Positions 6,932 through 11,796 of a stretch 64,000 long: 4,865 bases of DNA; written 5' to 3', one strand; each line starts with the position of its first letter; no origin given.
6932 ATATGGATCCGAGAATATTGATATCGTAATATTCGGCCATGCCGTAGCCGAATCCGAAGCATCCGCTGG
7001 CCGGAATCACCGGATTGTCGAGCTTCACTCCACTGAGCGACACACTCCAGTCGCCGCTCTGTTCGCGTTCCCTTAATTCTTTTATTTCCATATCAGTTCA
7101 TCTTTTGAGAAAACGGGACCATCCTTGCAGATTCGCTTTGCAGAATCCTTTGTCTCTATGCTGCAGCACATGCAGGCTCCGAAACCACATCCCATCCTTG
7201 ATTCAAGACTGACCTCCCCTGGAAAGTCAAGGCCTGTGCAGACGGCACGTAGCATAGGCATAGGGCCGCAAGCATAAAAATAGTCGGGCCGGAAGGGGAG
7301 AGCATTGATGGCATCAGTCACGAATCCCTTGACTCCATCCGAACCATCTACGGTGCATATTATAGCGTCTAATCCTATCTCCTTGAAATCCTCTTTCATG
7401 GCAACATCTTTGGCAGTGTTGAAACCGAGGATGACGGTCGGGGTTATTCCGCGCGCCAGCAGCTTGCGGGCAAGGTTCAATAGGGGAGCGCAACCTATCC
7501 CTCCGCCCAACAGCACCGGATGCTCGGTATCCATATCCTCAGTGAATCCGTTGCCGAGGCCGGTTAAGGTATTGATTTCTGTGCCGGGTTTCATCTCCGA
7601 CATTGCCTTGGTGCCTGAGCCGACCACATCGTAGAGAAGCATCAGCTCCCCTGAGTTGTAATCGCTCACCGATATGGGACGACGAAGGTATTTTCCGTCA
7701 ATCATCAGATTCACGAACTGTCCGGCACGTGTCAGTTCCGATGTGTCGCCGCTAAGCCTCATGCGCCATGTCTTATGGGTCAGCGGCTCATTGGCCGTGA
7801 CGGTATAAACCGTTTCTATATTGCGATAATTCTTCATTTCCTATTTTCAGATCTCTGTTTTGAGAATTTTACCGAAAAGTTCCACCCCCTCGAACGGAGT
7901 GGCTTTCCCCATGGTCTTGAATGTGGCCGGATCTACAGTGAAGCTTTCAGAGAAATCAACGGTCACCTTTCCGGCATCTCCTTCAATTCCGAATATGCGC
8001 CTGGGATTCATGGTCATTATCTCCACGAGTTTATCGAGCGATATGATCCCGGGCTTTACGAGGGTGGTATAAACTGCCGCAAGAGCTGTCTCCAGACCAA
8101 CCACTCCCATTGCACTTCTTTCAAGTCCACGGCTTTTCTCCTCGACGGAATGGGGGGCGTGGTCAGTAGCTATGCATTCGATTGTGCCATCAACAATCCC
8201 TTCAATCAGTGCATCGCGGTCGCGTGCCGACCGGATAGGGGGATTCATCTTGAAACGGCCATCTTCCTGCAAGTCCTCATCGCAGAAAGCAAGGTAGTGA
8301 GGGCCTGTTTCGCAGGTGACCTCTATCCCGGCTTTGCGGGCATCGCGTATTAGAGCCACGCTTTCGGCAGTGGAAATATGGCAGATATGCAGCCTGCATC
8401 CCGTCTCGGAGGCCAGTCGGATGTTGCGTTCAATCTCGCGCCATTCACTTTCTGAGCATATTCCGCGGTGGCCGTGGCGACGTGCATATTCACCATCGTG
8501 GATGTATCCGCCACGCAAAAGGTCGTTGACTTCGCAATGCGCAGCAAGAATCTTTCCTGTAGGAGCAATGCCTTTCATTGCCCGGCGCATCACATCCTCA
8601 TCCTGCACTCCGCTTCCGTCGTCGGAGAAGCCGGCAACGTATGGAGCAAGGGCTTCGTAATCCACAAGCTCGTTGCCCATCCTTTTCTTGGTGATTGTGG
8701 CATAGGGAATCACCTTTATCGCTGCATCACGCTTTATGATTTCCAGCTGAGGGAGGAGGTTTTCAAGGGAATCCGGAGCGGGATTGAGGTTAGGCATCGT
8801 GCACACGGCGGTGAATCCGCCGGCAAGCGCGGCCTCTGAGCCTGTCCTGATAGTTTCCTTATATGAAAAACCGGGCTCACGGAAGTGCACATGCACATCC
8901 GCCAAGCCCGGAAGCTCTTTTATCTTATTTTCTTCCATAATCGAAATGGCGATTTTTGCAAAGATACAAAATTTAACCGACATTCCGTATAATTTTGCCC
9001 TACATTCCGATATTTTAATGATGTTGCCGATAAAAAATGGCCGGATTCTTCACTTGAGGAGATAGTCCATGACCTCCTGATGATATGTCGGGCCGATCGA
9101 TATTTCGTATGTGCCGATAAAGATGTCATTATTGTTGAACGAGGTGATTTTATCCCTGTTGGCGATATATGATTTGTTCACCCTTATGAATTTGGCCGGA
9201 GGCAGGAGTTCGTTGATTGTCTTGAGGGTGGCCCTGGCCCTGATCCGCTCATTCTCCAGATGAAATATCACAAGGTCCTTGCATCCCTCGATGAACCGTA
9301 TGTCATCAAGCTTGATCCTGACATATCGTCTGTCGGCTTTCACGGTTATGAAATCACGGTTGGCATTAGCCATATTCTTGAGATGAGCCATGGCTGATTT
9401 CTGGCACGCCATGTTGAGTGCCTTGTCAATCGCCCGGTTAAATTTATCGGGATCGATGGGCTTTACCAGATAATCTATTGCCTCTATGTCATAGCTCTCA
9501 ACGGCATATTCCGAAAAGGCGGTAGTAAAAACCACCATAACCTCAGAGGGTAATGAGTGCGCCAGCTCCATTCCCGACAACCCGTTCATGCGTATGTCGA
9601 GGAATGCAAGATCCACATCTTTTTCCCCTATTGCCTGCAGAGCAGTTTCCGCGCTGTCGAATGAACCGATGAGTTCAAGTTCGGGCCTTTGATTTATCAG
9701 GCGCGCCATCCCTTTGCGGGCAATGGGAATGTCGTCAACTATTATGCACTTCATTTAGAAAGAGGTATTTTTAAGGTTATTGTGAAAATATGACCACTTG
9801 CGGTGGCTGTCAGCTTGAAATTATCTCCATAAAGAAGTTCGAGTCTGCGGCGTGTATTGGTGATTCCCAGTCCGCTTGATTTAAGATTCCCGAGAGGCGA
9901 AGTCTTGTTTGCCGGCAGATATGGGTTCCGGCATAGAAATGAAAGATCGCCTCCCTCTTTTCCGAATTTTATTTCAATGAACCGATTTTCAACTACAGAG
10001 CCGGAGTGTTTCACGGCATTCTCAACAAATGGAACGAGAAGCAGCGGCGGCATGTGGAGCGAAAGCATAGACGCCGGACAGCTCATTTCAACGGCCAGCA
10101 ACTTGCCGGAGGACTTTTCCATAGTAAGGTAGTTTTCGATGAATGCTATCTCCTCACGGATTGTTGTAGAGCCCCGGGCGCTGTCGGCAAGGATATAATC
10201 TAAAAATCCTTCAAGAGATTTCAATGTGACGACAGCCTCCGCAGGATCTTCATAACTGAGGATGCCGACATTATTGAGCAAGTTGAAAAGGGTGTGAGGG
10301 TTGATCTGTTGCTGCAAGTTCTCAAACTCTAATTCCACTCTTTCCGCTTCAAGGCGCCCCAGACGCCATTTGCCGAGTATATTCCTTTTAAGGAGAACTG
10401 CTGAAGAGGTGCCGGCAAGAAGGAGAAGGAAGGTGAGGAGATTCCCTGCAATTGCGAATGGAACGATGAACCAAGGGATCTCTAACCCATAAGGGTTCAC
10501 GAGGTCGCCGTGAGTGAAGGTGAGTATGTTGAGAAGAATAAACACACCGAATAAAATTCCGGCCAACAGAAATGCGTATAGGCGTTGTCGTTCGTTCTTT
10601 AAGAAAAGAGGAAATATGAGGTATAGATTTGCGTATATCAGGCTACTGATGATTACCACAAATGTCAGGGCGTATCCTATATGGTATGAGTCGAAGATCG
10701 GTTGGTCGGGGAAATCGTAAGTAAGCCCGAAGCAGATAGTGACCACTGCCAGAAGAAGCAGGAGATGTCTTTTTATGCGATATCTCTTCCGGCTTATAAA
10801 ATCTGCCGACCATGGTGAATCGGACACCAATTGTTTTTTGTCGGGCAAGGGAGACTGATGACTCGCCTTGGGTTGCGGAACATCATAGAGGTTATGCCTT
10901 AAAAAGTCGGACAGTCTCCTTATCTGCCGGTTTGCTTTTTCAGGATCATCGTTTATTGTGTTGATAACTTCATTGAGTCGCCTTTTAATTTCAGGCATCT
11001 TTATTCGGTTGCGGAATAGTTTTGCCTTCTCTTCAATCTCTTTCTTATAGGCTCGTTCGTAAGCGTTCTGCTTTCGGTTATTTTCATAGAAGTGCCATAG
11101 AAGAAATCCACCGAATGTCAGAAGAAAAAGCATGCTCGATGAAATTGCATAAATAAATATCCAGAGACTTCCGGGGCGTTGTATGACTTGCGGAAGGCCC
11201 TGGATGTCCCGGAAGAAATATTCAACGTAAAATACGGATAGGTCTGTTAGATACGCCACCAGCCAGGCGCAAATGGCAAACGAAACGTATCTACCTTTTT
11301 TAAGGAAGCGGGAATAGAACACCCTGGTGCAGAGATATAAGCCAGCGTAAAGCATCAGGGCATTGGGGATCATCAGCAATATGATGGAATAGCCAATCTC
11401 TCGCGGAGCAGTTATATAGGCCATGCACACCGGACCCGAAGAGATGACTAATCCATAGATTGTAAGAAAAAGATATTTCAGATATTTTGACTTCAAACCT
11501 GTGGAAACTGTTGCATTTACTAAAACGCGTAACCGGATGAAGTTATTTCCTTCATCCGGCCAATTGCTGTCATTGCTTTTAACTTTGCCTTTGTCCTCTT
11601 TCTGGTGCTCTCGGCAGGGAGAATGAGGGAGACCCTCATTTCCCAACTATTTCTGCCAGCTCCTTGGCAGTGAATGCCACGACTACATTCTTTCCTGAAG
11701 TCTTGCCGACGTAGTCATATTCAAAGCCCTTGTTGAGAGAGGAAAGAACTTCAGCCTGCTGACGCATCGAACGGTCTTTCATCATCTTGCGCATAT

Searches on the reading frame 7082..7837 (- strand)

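Call 91: search_protein_families(library=pfam, proteins=[window:7082-7837:-], max_evalue=0.00001)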
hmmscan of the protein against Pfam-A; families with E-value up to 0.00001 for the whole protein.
window:7082-7837:- (251 aa): 2 families
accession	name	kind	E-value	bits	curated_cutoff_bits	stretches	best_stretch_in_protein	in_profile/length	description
PF10418.14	DHODB_Fe-S_bind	-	2.5e-14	53.2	23.9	1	212-248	1-40/41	Iron-sulfur cluster binding domain of dihydroorotate dehydrogenase B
PF00175.26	NAD_binding_1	-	2e-06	28.9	22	1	109-200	1-108/109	Oxidoreductase NAD-binding domain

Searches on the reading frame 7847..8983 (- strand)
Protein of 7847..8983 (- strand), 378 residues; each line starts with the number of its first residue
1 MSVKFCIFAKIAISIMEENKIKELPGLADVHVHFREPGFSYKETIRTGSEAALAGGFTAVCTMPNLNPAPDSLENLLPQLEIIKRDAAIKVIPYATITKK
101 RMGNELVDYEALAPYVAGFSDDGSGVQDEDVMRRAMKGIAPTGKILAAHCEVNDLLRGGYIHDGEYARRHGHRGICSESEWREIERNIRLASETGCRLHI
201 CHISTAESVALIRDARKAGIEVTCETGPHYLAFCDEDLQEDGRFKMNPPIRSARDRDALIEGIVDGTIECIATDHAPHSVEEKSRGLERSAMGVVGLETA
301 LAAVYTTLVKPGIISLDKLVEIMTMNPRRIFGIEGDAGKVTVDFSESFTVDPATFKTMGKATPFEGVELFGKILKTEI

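Call 91: search_protein_families(library=pfam, proteins=[window:7847-8983:-], max_evalue=0.00001)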
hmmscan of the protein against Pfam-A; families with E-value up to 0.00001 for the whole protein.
window:7847-8983:- (378 aa): 2 families
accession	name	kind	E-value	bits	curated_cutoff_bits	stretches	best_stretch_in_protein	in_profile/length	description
PF01979.26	Amidohydro_1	-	6.4e-21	75.4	25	1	24-351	3-318/345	Amidohydrolase family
PF12890.13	DHOase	-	1.2e-16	61.6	21.2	1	24-208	5-142/142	Dihydro-orotase-like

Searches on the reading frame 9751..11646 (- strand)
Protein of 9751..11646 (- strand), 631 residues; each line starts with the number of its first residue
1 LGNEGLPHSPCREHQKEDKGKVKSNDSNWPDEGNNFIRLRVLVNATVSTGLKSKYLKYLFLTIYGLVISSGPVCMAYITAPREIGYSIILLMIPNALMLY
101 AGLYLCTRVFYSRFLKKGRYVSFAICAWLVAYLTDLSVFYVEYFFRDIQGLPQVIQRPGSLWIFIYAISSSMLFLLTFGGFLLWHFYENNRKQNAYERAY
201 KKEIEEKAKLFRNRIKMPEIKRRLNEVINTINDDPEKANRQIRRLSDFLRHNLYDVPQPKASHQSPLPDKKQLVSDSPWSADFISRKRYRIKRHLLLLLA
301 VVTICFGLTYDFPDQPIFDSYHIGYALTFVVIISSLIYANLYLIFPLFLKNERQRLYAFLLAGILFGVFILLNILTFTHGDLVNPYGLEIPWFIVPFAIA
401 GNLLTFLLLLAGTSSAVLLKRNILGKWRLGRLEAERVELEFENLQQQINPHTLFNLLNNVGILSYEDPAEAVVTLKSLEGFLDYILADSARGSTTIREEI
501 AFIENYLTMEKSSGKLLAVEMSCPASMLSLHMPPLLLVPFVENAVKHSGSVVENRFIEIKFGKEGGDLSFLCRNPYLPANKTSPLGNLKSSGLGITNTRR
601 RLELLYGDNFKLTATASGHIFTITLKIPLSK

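Call 91: search_protein_families(library=pfam, proteins=[window:9751-11646:-], max_evalue=0.00001)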
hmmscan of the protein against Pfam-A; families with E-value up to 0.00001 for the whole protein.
window:9751-11646:- (631 aa): 1 family
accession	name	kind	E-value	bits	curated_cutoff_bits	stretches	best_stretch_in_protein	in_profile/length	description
PF06580.19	His_kinase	-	2.3e-20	73.1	25.2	1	440-511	2-74/81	Histidine kinase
